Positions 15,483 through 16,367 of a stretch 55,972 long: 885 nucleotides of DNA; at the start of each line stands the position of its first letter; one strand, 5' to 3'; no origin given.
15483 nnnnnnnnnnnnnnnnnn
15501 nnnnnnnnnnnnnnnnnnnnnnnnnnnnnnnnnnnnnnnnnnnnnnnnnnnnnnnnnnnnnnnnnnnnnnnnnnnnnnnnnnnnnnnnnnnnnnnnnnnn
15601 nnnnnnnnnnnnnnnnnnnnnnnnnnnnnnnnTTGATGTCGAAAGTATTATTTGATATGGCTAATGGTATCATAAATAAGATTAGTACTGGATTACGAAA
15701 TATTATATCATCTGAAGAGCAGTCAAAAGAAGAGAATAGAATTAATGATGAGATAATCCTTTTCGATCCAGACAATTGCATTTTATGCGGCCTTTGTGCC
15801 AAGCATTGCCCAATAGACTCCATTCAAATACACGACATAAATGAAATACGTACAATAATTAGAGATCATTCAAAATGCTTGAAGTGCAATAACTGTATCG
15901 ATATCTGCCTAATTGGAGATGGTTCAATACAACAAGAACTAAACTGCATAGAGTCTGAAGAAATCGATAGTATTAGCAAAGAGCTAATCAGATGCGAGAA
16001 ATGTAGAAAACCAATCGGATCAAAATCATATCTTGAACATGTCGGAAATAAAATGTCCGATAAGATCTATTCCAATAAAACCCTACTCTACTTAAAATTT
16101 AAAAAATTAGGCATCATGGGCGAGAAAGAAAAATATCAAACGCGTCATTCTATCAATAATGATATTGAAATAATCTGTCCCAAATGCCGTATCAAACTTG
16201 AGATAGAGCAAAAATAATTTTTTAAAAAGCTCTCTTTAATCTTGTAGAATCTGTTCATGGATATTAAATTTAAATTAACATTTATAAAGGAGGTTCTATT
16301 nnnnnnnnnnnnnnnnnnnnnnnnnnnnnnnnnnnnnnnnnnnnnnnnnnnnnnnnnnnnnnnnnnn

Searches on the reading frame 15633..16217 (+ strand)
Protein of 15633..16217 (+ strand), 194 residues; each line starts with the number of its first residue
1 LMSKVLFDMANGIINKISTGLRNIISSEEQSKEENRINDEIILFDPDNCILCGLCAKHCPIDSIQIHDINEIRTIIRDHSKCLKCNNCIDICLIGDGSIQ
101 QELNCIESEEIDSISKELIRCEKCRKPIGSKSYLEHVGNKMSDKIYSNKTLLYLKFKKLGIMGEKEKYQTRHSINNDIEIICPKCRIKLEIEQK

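Call 44: search_protein_families(library=pfam, proteins=[window:15633-16217:+], max_evalue=0.00001)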
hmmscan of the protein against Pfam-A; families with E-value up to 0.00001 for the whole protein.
window:15633-16217:+ (194 aa): 5 families
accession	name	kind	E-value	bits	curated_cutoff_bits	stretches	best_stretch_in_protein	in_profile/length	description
PF12838.12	Fer4_7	-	5.1e-10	40.1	27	1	48-92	1-48/52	4Fe-4S dicluster domain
PF00037.32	Fer4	-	3.6e-08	33.3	21.1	1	44-64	3-23/24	4Fe-4S binding domain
PF13237.11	Fer4_10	-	7.7e-07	29.4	25.5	1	42-92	2-52/53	4Fe-4S dicluster domain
PF14697.11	Fer4_21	-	1.4e-06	28.7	35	0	45-94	4-53/59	4Fe-4S dicluster domain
PF12837.12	Fer4_6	-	3.2e-06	27.3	25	1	41-60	1-20/24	4Fe-4S binding domain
